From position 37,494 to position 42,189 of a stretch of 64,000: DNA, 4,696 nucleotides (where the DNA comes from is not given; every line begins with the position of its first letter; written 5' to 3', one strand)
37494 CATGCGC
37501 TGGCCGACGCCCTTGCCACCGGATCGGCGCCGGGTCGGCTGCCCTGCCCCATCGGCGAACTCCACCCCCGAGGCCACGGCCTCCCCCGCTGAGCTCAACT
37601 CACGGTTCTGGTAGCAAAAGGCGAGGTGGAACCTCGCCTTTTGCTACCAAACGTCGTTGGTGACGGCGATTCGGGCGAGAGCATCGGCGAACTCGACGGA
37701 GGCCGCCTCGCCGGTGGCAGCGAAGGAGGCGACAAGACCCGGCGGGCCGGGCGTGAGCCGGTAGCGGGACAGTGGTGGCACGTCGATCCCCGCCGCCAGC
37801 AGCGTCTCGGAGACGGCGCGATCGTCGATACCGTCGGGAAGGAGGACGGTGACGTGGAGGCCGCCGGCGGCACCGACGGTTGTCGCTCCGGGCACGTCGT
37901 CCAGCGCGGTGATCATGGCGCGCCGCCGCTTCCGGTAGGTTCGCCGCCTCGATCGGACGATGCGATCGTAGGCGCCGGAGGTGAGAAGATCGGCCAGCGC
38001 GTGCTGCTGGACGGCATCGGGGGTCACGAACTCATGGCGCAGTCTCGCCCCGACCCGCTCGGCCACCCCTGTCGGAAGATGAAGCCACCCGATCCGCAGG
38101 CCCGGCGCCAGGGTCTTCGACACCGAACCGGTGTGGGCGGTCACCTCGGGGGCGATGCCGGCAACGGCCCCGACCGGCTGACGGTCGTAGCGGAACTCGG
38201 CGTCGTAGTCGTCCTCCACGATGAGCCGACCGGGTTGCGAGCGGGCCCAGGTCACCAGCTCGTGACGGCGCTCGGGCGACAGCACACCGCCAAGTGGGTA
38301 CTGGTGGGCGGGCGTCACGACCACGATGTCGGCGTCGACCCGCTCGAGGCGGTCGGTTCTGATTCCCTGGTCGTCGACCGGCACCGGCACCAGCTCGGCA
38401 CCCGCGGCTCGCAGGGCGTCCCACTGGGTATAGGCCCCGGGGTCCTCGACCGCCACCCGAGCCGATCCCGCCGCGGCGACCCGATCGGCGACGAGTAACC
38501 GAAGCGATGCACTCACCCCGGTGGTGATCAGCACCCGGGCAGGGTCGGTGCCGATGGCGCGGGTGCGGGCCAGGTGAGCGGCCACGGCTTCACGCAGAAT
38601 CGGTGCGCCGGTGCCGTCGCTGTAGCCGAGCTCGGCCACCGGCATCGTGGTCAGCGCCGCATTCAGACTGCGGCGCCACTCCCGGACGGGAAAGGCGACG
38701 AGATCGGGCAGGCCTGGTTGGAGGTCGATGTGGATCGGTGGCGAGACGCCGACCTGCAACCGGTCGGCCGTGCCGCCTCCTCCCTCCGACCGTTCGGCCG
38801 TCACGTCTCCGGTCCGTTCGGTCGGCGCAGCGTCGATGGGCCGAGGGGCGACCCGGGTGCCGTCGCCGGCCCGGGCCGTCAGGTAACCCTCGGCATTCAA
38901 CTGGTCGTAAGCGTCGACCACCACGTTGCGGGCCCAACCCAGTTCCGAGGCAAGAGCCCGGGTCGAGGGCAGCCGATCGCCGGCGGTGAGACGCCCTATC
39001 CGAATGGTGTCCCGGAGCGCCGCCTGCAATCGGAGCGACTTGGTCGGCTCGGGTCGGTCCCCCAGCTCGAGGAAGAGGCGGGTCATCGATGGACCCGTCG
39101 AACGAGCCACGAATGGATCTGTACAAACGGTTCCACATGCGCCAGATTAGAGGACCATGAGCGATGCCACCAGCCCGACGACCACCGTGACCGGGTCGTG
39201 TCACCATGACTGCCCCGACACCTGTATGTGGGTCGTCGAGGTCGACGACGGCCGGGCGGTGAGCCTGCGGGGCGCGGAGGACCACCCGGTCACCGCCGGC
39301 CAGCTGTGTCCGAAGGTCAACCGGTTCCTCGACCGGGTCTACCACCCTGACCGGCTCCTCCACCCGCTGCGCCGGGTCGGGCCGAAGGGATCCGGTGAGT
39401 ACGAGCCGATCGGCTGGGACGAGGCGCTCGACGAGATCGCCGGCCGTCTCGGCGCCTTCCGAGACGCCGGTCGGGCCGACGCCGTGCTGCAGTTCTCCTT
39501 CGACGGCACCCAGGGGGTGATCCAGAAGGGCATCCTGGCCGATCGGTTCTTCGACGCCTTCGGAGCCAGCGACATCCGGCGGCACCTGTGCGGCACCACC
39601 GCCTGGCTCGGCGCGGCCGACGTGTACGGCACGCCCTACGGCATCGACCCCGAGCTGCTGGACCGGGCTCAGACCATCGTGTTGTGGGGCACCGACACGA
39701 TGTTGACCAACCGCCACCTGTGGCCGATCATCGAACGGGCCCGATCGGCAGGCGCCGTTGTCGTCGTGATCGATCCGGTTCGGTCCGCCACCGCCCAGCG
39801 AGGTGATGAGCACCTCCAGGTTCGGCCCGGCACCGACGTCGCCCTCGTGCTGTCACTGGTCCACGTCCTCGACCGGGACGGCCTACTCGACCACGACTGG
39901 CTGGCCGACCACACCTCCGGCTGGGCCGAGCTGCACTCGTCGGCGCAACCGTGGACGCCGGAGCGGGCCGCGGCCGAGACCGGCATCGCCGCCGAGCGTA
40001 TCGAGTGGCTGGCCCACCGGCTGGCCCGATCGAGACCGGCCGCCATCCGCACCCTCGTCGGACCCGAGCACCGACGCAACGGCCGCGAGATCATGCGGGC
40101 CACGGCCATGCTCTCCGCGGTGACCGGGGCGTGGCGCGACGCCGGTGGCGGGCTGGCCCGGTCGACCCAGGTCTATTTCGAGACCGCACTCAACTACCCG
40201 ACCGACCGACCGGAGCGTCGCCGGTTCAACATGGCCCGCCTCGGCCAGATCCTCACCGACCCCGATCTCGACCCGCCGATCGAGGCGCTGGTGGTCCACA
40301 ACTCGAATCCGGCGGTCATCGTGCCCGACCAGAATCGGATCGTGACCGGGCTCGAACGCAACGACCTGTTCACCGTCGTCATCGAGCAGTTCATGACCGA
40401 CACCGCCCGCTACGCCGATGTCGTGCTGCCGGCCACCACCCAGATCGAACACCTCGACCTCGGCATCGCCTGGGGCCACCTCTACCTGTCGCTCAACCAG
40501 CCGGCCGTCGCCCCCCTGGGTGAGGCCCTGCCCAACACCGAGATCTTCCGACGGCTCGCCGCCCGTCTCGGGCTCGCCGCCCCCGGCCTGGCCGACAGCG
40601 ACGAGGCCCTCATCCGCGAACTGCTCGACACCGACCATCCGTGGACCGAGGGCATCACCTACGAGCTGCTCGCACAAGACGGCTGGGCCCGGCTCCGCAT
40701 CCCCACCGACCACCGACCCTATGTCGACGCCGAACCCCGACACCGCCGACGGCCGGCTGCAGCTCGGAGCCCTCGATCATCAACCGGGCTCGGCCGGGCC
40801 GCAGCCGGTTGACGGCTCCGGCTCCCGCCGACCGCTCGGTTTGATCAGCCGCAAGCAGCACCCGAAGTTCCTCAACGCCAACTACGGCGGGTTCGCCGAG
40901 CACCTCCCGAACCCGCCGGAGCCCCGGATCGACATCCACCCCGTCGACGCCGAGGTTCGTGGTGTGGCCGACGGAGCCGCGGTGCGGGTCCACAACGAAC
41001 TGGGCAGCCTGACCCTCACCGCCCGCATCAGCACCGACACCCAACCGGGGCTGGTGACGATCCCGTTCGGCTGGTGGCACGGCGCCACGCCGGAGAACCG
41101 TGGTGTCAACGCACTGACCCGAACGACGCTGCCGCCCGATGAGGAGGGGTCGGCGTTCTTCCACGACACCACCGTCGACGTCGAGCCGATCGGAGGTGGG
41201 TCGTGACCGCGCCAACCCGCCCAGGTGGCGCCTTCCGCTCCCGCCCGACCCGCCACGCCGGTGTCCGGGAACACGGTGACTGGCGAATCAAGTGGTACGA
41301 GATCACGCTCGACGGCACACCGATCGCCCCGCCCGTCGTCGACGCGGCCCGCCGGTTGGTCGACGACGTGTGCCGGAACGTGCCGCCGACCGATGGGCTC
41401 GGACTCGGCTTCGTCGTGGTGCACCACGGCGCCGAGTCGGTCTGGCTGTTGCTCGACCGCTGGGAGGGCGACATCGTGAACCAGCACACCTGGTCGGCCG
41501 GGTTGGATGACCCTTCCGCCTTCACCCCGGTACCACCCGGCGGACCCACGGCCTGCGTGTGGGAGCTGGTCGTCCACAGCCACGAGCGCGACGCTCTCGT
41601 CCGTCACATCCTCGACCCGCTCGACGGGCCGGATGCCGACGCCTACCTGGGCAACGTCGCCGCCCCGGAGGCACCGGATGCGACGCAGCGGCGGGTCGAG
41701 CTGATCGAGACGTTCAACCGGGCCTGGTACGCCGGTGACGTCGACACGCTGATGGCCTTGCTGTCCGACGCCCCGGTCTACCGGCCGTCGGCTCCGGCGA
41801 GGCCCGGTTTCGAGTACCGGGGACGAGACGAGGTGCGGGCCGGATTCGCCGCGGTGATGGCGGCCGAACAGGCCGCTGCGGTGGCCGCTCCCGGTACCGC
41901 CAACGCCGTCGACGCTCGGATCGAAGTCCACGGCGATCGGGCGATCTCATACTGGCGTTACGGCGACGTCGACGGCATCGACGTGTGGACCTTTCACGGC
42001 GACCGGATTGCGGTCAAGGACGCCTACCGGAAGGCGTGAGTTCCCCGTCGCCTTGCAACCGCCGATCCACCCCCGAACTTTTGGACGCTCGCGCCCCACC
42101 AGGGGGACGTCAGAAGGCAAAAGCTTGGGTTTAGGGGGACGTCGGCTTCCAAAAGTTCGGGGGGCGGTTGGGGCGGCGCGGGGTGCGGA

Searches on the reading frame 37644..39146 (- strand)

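Call 24: search_protein_families(library=pfam, proteins=[window:37644-39146:-], max_evalue=0.001)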
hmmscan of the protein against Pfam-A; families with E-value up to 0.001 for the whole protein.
window:37644-39146:- (500 aa): 2 families
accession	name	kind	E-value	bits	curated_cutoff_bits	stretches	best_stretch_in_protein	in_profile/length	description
PF00155.27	Aminotran_1_2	-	2.7e-19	70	19.7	1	154-468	19-339/361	Aminotransferase class I and II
PF00392.27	GntR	-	1e-14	54.4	27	1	38-99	3-64/64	Bacterial regulatory proteins, gntR family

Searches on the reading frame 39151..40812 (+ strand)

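Call 23: search_protein_families(library=pfam, proteins=[window:39151-40812:+], max_evalue=0.001)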
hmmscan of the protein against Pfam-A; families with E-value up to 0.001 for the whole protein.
window:39151-40812:+ (553 aa): 2 families
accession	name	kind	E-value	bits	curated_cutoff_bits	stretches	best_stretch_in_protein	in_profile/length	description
PF00384.28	Molybdopterin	-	4.6e-37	128.3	24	1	68-471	1-352/353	Molybdopterin oxidoreductase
PF04879.21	Molybdop_Fe4S4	-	2.4e-09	37.5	22.7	1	11-65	2-55/55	Molybdopterin oxidoreductase Fe4S4 domain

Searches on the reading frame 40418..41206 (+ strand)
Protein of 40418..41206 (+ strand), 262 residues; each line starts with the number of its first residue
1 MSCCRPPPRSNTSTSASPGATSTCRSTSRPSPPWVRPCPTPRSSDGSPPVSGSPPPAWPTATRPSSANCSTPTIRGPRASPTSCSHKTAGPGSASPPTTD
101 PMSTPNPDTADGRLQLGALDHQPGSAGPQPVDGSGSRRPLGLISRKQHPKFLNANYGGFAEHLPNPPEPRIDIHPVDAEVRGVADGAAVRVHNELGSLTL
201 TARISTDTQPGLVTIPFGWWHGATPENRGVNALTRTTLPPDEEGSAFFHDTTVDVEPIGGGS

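Call 31: search_protein_families(library=pfam, proteins=[window:40418-41206:+], max_evalue=0.01)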
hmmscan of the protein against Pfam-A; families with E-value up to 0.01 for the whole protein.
window:40418-41206:+ (262 aa): 1 family
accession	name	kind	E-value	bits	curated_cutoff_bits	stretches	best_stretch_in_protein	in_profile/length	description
PF01568.27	Molydop_binding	-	6.8e-19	68.4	26.8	1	165-247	26-106/110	Molydopterin dinucleotide binding domain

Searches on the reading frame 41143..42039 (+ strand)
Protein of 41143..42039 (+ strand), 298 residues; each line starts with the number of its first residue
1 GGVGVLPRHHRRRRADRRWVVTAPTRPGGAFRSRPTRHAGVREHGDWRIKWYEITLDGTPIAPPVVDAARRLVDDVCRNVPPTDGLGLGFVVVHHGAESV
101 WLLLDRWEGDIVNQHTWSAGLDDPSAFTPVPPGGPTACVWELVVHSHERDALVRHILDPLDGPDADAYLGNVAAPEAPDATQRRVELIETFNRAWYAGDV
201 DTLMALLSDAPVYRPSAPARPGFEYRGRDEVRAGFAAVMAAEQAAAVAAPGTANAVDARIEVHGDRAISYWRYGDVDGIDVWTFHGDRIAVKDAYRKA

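Call 23: search_protein_families(library=pfam, proteins=[window:41143-42039:+], max_evalue=0.001)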
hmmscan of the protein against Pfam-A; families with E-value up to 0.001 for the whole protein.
window:41143-42039:+ (298 aa): 1 family
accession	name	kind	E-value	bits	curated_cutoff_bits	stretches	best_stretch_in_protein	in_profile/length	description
PF12680.13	SnoaL_2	-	7.3e-08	33.4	27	1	189-290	2-100/102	SnoaL-like domain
